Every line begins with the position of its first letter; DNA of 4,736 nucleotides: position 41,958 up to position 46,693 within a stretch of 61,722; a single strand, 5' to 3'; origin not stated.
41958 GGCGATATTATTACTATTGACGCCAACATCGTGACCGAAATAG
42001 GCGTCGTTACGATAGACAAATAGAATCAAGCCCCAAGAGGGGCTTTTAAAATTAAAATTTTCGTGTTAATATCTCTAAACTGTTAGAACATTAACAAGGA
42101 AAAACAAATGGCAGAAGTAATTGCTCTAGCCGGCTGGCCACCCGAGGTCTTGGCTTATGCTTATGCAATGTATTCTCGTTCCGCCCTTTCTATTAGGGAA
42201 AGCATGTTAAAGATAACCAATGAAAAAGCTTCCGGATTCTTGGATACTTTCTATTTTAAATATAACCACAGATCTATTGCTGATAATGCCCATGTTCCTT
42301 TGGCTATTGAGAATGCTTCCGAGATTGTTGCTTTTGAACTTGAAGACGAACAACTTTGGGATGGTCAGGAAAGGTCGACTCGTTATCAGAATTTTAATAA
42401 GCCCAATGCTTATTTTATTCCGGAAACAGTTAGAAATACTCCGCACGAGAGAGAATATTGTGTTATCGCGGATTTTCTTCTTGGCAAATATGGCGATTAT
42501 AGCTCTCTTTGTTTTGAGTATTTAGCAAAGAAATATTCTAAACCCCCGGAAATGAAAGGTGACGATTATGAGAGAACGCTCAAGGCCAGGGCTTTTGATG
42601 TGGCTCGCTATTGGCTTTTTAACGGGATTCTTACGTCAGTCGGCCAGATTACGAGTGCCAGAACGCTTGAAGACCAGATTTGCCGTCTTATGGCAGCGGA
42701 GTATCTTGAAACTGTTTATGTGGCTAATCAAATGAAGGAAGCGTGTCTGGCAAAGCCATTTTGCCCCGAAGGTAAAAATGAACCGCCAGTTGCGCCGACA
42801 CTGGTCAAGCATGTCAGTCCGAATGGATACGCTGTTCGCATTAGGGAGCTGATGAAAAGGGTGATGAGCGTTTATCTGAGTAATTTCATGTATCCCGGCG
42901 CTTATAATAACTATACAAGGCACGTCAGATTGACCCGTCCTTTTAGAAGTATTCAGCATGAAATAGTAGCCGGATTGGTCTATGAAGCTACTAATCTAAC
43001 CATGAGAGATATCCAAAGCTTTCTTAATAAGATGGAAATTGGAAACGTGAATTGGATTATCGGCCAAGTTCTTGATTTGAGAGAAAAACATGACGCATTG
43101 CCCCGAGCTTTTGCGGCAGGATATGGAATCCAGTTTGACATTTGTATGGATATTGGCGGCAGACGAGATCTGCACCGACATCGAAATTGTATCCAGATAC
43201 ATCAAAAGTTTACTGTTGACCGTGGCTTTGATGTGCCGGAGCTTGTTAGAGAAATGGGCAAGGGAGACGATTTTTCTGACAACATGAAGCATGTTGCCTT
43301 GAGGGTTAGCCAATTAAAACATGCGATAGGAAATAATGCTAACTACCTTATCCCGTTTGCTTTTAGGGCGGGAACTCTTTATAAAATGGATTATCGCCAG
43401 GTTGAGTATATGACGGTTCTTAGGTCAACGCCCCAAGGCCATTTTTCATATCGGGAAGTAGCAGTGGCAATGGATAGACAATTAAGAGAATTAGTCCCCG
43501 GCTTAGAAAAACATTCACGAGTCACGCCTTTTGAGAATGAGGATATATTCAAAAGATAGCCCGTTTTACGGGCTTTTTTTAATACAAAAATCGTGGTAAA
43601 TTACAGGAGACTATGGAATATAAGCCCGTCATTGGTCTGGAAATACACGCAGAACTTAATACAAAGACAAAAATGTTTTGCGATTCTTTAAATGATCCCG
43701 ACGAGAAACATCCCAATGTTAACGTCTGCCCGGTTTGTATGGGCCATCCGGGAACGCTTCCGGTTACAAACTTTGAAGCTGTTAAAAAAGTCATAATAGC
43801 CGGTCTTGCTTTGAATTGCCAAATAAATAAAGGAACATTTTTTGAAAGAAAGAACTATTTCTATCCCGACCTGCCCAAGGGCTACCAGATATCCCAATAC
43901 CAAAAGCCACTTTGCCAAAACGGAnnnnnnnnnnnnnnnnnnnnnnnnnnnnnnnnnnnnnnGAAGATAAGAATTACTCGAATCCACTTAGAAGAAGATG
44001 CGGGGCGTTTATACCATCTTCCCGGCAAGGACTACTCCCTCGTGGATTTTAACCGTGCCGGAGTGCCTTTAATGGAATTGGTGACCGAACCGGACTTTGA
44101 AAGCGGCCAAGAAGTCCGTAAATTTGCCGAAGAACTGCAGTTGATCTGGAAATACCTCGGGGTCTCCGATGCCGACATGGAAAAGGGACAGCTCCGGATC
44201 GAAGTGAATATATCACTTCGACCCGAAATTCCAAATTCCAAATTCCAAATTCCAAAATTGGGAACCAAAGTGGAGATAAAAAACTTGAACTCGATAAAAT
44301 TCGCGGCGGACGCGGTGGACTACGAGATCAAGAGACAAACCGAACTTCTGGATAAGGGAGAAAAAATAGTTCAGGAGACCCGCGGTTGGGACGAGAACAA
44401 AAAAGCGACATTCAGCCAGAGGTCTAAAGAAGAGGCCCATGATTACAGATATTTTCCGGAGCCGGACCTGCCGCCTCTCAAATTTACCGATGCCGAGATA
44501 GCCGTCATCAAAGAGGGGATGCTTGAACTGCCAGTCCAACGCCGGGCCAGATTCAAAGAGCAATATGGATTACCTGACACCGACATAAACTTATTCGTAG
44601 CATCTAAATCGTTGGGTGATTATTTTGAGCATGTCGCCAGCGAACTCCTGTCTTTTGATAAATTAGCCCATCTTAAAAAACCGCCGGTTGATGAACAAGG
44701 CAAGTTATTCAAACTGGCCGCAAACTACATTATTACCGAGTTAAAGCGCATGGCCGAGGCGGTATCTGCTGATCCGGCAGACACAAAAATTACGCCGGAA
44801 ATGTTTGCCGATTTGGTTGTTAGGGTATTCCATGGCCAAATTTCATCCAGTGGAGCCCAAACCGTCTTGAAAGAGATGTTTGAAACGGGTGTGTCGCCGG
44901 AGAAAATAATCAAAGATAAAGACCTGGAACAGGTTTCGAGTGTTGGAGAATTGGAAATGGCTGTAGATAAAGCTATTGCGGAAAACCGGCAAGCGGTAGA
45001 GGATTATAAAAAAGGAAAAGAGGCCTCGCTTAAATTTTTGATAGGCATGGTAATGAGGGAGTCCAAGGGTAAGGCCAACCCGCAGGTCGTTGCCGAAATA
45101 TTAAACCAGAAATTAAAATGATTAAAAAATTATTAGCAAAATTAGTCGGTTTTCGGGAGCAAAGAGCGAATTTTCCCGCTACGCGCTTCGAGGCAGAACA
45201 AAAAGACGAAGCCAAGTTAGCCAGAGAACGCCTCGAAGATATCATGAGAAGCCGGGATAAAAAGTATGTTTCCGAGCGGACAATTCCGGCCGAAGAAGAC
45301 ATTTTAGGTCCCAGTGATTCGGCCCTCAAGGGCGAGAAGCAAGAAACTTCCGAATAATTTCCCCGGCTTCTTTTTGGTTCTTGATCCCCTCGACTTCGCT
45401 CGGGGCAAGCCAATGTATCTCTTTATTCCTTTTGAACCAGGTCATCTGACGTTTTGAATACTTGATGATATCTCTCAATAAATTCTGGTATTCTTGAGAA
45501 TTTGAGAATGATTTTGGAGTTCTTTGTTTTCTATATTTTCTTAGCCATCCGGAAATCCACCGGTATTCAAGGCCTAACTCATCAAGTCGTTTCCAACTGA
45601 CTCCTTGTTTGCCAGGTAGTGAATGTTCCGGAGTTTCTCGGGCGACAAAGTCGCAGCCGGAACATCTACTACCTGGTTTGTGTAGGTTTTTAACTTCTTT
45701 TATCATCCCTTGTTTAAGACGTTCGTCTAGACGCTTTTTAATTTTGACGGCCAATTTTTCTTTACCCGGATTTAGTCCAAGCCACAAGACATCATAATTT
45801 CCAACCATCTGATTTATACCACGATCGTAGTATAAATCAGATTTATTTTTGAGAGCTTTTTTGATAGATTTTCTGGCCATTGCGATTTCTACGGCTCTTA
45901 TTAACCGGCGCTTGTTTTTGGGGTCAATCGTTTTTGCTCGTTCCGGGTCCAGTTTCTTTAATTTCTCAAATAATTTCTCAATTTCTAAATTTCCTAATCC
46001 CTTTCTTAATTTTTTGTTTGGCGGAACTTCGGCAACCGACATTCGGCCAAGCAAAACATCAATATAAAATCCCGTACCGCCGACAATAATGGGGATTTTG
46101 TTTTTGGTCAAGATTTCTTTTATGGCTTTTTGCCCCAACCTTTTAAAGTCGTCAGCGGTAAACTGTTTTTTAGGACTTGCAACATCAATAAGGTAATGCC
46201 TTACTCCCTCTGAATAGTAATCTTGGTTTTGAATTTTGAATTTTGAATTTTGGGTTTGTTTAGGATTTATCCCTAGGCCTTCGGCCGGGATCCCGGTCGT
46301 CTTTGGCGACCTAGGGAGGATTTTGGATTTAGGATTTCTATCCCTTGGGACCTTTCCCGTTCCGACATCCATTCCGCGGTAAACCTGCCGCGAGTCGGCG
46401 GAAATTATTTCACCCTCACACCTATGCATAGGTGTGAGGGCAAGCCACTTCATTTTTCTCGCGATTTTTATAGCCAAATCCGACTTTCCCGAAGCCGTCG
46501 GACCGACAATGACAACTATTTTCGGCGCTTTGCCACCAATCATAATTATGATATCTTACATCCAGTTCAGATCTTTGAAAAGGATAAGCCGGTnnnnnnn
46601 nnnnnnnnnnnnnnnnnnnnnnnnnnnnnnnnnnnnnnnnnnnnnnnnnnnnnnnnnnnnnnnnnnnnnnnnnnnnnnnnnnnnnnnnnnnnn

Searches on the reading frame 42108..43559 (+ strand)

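Call 41: search_protein_families(library=pfam, proteins=[window:42108-43559:+], max_evalue=0.01)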
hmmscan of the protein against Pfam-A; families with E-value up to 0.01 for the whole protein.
window:42108-43559:+ (483 aa): 1 family
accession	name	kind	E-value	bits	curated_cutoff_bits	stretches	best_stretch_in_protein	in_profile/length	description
PF02511.20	Thy1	-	2e-21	77.1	24.8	2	13-213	11-185/191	Thymidylate synthase complementing protein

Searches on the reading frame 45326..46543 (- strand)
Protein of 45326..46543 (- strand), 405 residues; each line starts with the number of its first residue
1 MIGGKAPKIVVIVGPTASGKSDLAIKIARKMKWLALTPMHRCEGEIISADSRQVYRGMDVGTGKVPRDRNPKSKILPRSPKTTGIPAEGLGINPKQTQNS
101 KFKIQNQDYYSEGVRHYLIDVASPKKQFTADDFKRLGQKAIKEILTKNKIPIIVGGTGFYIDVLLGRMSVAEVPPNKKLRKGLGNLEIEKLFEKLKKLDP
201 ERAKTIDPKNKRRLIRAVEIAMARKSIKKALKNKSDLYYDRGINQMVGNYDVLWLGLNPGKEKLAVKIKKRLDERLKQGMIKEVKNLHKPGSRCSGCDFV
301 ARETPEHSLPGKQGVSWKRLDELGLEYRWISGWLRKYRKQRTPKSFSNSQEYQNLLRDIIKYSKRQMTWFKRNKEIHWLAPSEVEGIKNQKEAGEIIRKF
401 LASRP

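Call 29: find_homologous_proteins(query=window:45326-46543:-)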
Query window:45326-46543:- (405 aa): 8000 proteins with E <= 0.001 among 8000 candidates; the best 120 are listed.
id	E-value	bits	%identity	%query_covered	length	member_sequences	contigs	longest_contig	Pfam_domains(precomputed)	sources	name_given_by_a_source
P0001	2.3e-268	908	100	100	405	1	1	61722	PF01715.24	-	-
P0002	4.6e-152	525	65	99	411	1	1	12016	PF01715.24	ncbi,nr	ncbi:MAG: hypothetical protein HYX22_03675 [Candidatus Yanofskybacteria bacterium]|nr:hypothetical p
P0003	5.7e-125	436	59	98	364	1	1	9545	PF01715.24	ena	-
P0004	4.2e-117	410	59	98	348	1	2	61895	PF01715.24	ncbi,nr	ncbi:MAG: tRNA (adenosine(37)-N6)-dimethylallyltransferase MiaA [Candidatus Yanofskybacteria bacteri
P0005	1.4e-114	401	56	99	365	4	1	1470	PF01715.24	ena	-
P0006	1.7e-114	401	56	100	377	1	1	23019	PF01715.24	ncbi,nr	ncbi:MAG: tRNA (adenosine(37)-N6)-dimethylallyltransferase MiaA [Candidatus Taylorbacteria bacterium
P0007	3.0e-113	397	55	98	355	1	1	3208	PF01745.23,PF01715.24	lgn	-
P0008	3.5e-113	397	57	97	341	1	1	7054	PF01745.23,PF01715.24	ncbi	-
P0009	2.1e-111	391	57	97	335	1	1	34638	PF01745.23,PF01715.24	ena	-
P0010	1.4e-110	388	55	97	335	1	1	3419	PF01745.23,PF01715.24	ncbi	-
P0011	6.0e-110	386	53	97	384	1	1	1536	PF01745.23,PF01715.24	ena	-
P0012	7.0e-110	386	56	98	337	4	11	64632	PF01745.23,PF01715.24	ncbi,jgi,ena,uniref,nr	ncbi:MAG: tRNA (adenosine(37)-N6)-dimethylallyltransferase MiaA [Candidatus Yanofskybacteria bacteri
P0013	9.8e-109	382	56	100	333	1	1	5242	PF01745.23,PF01715.24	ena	-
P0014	2.6e-108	381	55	98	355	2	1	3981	PF01715.24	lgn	-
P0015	5.7e-106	373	55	97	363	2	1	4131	PF01715.24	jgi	jgi:tRNA dimethylallyltransferase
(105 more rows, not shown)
